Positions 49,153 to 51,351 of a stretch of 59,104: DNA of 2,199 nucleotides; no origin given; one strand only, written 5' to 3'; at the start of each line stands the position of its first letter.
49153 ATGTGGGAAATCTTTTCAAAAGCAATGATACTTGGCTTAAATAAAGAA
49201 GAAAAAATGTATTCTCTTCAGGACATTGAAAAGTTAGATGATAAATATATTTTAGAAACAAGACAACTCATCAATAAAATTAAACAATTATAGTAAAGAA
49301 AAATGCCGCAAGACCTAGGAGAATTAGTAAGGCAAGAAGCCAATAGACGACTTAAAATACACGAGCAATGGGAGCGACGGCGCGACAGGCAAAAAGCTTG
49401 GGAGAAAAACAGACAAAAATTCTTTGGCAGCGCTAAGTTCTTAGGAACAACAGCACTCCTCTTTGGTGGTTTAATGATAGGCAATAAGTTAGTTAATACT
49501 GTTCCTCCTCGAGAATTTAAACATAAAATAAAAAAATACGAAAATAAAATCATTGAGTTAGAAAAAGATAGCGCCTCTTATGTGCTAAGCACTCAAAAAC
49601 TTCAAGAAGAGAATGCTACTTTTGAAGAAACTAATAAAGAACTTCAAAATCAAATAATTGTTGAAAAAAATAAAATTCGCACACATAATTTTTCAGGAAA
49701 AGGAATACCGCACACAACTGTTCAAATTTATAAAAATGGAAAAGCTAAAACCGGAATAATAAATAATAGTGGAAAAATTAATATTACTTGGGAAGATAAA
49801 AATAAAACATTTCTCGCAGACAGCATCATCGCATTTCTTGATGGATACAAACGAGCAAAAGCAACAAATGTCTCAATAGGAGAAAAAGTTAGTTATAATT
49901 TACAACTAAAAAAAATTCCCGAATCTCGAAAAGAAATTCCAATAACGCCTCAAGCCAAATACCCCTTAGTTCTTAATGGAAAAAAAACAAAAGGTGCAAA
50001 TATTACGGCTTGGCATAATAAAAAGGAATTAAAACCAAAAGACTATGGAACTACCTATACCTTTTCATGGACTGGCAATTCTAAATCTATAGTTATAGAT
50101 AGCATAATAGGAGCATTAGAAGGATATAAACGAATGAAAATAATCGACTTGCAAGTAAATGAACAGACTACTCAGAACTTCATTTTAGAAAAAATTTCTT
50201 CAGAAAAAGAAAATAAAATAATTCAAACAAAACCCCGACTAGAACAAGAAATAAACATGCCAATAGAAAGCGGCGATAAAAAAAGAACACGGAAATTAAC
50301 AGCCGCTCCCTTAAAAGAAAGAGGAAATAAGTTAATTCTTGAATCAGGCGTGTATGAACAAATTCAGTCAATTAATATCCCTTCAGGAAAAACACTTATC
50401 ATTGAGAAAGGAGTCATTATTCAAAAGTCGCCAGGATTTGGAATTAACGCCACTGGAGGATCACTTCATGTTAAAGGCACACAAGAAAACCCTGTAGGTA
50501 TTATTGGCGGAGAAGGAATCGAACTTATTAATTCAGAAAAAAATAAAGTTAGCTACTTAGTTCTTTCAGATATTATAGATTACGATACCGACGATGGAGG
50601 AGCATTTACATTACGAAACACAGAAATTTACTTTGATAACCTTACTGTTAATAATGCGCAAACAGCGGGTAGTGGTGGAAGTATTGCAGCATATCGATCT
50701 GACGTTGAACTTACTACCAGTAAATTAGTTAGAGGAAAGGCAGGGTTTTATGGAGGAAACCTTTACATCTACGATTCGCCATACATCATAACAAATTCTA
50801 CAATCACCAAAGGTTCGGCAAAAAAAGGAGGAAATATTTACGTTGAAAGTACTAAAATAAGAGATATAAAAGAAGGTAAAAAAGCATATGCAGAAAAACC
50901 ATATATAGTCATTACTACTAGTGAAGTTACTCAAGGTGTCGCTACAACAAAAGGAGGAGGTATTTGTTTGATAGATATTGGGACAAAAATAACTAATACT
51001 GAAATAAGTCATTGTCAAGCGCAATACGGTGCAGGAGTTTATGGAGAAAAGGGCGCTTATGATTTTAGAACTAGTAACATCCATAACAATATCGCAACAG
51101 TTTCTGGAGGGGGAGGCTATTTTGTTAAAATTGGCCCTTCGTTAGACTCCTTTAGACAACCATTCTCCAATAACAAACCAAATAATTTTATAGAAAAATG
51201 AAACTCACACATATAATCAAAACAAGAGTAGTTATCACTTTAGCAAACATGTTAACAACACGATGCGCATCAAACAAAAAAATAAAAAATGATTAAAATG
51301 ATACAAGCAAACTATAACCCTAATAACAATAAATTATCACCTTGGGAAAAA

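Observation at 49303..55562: Tandemly duplicated surface cassette: TM/coiled-coil/PEGA-like/Pmp-type beta-helix protein plus small TM coiled-coil partner plus lipoprotein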

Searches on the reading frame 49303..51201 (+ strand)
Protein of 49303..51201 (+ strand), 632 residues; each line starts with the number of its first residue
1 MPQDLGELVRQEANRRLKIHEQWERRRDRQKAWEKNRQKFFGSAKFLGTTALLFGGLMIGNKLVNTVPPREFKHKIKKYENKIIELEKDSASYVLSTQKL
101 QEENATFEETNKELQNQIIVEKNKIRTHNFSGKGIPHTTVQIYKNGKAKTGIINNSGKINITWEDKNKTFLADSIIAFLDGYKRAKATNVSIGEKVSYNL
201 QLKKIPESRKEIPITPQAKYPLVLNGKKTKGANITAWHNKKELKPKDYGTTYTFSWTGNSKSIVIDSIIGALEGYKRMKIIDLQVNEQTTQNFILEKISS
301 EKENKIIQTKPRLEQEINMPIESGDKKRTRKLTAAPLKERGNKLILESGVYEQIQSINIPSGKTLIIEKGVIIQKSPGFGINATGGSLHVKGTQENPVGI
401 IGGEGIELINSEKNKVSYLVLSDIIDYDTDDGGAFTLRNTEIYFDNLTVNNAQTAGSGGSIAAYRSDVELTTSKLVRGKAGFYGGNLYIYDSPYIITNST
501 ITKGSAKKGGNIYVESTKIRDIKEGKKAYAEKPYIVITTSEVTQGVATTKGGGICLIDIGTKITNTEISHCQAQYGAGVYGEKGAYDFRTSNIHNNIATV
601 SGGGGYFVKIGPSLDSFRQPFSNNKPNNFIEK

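Call 3: search_protein_families(library=pfam, proteins=[window:49303-51201:+], max_evalue=1)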
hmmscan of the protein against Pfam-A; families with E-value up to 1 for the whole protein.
window:49303-51201:+ (632 aa): 2 families
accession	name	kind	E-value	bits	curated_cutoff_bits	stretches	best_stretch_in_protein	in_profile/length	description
PF02498.22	Bro-N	-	0.026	15.6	25.6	0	159-240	2-92/96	BRO family, N-terminal domain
PF14739.11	DUF4472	-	0.036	15.1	26.6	1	71-125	32-86/107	Domain of unknown function (DUF4472)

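Call 4: search_protein_families(library=ncbifam, proteins=[window:49303-51201:+], max_evalue=1)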
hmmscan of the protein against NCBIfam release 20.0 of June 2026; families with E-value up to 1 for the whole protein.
window:49303-51201:+ (632 aa): 0 families

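Call 13: find_homologous_proteins(query=window:49303-51201:+, max_evalue=0.001)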
Query window:49303-51201:+: 8000 candidates shared short words with the query, none scored E <= 0.001.

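Call 16: find_related_loci(query=A1, collection=genome_contigs, flank=10000)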
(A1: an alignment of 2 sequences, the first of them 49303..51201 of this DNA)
Query A1 (632 aa) in genome_contigs; peptide patterns used: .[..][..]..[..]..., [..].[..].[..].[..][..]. (x = any residue, [..] = any of these).
146 stretches matched a pattern, but none encodes a relative of the query by tblastn (E <= 1e-3).

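Call 20: search_solved_structures(query=window:49303-51201:+, max_evalue=10)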
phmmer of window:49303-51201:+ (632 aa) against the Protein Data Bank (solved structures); distinct sequences matched with E-value up to 10: 1.
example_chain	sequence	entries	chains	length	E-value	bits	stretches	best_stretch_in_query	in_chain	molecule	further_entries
1joc_A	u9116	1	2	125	1.2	10.7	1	75-139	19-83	Early Endosomal Autoantigen 1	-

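Call 24: search_protein_representatives(alignment_id=A1)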
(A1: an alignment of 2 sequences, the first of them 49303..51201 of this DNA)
Query: 2 sequences, 721 profile positions. Proteins with E-value up to 0.001 (for the whole library): 10914; up to 1e-10: 1395; up to 1e-30: 42. The best 150 are listed.
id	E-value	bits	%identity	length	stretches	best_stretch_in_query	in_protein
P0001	0.0e+00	1313.9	-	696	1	1-721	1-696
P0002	2.7e-93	329.9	-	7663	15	378-622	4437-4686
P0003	4.5e-64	233.3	-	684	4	198-627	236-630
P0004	2.7e-57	210.9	-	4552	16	386-567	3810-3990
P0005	4.7e-50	186.9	-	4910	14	369-557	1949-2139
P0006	8.2e-47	176.2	-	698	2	1-353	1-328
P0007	6.8e-42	160.0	-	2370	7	379-562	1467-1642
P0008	1.1e-41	159.3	-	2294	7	369-560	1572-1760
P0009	7.1e-41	156.6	-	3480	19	504-641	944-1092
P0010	1.0e-40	156.1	-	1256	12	508-564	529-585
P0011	3.9e-40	154.2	-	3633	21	507-631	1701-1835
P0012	4.5e-40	154.0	-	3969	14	375-564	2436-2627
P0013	5.5e-40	153.7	-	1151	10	513-632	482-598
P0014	9.8e-40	152.8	-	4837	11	378-628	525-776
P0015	9.9e-39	149.5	-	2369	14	482-690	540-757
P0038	4.6e-31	124.2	-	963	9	482-568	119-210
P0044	1.3e-30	122.7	-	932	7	479-626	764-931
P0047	2.7e-30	121.6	-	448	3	383-639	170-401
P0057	1.8e-28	115.6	-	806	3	379-564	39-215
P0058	1.9e-28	115.5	-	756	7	495-632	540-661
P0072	3.3e-27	111.4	-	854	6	505-566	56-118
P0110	2.0e-24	102.2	-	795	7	501-636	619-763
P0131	2.1e-23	98.9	-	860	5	376-503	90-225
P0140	4.5e-23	97.7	-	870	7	522-628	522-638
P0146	6.6e-23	97.2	-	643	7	497-564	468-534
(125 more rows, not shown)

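Call 32: find_encoding_contigs(protein=P0003, flank=10000, max_places=6)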
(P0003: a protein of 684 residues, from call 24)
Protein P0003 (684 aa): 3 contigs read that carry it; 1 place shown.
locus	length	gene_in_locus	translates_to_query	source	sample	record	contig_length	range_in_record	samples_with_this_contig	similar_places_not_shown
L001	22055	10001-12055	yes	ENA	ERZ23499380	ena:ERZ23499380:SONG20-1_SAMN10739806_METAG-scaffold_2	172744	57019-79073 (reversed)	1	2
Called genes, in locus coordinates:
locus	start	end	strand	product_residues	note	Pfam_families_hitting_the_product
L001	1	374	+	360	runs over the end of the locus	-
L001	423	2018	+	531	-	PF00004:AAA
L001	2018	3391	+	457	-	PF27228:MTBMA_p00010_2nd (weak)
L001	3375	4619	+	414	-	-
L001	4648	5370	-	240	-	PF01978:TrmB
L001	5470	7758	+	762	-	-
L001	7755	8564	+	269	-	PF13672:PP2C_2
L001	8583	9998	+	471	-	PF00069:Pkinase (weak)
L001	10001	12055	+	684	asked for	-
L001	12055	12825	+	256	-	-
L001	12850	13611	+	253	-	-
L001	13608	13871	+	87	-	-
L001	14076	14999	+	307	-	PF01464:SLT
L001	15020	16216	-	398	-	PF01970:TctA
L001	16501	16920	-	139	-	-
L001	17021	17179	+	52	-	-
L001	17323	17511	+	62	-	-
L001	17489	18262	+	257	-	-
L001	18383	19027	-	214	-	-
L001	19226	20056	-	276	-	PF00589:Phage_integrase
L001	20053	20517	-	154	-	-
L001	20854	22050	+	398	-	PF00691:OmpA (weak)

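Call 39: search_protein_families(library=pfam, proteins=[P0003, P0057, P0044, P0038, P0058, P0072, P0110, P0146, P0131, P0140], max_evalue=0.01)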
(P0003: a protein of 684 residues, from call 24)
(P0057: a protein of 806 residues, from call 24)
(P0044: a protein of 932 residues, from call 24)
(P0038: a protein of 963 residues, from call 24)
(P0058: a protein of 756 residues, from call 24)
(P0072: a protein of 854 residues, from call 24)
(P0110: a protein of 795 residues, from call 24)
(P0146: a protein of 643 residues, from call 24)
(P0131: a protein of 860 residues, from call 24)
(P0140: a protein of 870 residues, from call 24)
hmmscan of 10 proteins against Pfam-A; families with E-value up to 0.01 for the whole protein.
P0003 (684 aa): 0 families

P0057 (806 aa): 6 families
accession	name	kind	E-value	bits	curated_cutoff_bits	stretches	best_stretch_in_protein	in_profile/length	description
PF13229.12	Beta_helix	-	1.1e-23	84.1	25.9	3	476-635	3-149/158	Right handed beta helix region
PF05048.19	NosD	-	2.9e-11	43.7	23.6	1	439-627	8-171/212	Periplasmic copper-binding protein (NosD)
PF02415.23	Chlam_PMP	-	4.9e-10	39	20.6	0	172-188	2-18/19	Chlamydia polymorphic membrane protein (Chlamydia_PMP) repeat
PF13860.13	FlgD_ig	-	6e-10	39.4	27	1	732-795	13-77/79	FlgD Ig-like domain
PF17161.10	DUF5123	-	1.5e-06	29.7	35.1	0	196-284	4-111/113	Domain of unknown function (DUF5123)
PF18962.6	Por_Secre_tail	-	0.0061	17.3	27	0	724-771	3-49/75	Secretion system C-terminal sorting domain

P0044 (932 aa): 1 family
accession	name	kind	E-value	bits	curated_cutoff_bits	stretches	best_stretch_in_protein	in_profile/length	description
PF02415.23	Chlam_PMP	-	8.3e-24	81.5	20.6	0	757-774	1-18/19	Chlamydia polymorphic membrane protein (Chlamydia_PMP) repeat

P0038 (963 aa): 2 families
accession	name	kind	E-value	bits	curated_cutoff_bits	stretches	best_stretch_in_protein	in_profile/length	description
PF02415.23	Chlam_PMP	-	7.5e-20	69.3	20.6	0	599-615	2-18/19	Chlamydia polymorphic membrane protein (Chlamydia_PMP) repeat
PF17161.10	DUF5123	-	0.0066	18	35.1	0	595-634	2-42/113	Domain of unknown function (DUF5123)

P0058 (756 aa): 2 families
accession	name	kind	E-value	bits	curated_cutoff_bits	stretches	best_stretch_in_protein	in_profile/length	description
PF13229.12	Beta_helix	-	2.8e-28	99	25.9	4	412-594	13-158/158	Right handed beta helix region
PF02415.23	Chlam_PMP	-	3.7e-18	64.1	20.6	0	199-215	1-18/19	Chlamydia polymorphic membrane protein (Chlamydia_PMP) repeat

P0072 (854 aa): 4 families
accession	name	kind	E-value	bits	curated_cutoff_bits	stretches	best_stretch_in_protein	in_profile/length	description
PF02415.23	Chlam_PMP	-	2.6e-35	117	20.6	0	97-114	1-18/19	Chlamydia polymorphic membrane protein (Chlamydia_PMP) repeat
PF13229.12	Beta_helix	-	4.5e-30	104.8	25.9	3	4-171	11-153/158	Right handed beta helix region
PF05048.19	NosD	-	1.4e-20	74.1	23.6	4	26-212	14-173/212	Periplasmic copper-binding protein (NosD)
PF17161.10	DUF5123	-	0.0019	19.7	35.1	0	332-394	2-70/113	Domain of unknown function (DUF5123)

P0110 (795 aa): 1 family
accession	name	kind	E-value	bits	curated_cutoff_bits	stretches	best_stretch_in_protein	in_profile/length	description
PF02415.23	Chlam_PMP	-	3.8e-05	23.9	20.6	0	537-551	4-18/19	Chlamydia polymorphic membrane protein (Chlamydia_PMP) repeat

P0146 (643 aa): 2 families
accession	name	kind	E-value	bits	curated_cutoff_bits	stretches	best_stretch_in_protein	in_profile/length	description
PF02415.23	Chlam_PMP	-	2.9e-25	86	20.6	2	364-380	2-18/19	Chlamydia polymorphic membrane protein (Chlamydia_PMP) repeat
PF13229.12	Beta_helix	-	4.1e-13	49.7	25.9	2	106-239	25-138/158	Right handed beta helix region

P0131 (860 aa): 2 families
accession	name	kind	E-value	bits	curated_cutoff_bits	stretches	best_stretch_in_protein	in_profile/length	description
PF13229.12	Beta_helix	-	6.1e-10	39.4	25.9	0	577-651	66-134/158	Right handed beta helix region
PF20744.3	gp37_trimer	-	0.0058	17.1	21.7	0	551-602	8-61/95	Tail fibre protein gp37 trimerization region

P0140 (870 aa): 1 family
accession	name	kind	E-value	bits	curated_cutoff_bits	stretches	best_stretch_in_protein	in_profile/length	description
PF02415.23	Chlam_PMP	-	5.2e-16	57.5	20.6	0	624-640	2-18/19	Chlamydia polymorphic membrane protein (Chlamydia_PMP) repeat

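Call 56: search_protein_families(library=phrogs, proteins=[window:49303-51201:+], max_evalue=0.01)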
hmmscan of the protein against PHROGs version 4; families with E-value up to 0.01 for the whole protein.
window:49303-51201:+ (632 aa): 0 families

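Call 57: search_protein_families(library=padloc, proteins=[window:49303-51201:+], max_evalue=0.01)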
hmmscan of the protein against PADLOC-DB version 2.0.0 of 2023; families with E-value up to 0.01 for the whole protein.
window:49303-51201:+ (632 aa): 0 families

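Call 58: predict_structure(alignment_id=A8)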
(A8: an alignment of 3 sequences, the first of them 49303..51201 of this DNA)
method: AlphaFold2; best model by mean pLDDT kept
length: 632 residues; sequences in the alignment: 3
mean_pLDDT: 70.2   pTM: 0.49
mean pLDDT of the five models: 70.2, 70.1, 67.5, 67.4, 49.4
residues with pLDDT >= 90: 103; 70-90: 280; 50-70: 129; < 50: 120
segments of 3 or more residues with pLDDT < 50: 1-3, 36-76, 89-93, 206-217, 299-333, 611-632
pLDDT, mean of each block of 10 residues (from residue 1): 49 65 66 48 32 29 31 45 51 54 67 67 74 81 79 83 79 78 72 71 51 41 84 80 74 79 80 81 81 72 27 28 27 62 85 79 89 73 89 88 86 90 73 84 93 80 91 94 91 90 94 82 59 79 94 87 86 90 71 82 64 35 44 40
secondary structure, 60 per line:
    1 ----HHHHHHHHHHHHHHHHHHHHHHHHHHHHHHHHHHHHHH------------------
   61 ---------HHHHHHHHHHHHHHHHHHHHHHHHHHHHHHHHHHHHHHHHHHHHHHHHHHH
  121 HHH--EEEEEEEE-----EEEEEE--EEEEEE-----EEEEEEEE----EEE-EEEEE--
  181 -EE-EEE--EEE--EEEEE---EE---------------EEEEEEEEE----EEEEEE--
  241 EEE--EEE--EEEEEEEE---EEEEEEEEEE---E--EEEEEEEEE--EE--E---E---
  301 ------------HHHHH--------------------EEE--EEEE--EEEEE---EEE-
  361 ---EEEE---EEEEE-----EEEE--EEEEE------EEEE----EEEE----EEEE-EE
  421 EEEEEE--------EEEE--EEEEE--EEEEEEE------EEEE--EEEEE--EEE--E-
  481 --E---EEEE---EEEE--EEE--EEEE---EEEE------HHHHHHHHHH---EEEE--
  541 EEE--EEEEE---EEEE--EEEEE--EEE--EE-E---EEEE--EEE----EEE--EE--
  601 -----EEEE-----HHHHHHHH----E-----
elements in order: H5-42 H70-123 E126-133 E139-144 E147-152 E158-165 E170-172 E174-178 E185-187 E190-192 E195-199 E220-228 E233-238 E241-243 E246-248 E251-258 E262-271 E278-286 H313-317 E338-340 E343-346 E349-353 E357-359 E364-367 E371-375 E381-384 E387-391 E398-401 E406-409 E414-417 E419-426 E435-438 E441-445 E448-454 E461-464 E467-471 E474-476 E487-490 E494-497 E500-502 E505-508 E512-515 H522-531 E535-538 E541-543 E546-550 E554-557 E560-564 E567-569 E579-582 E585-587 E592-594 E606-609 H615-622
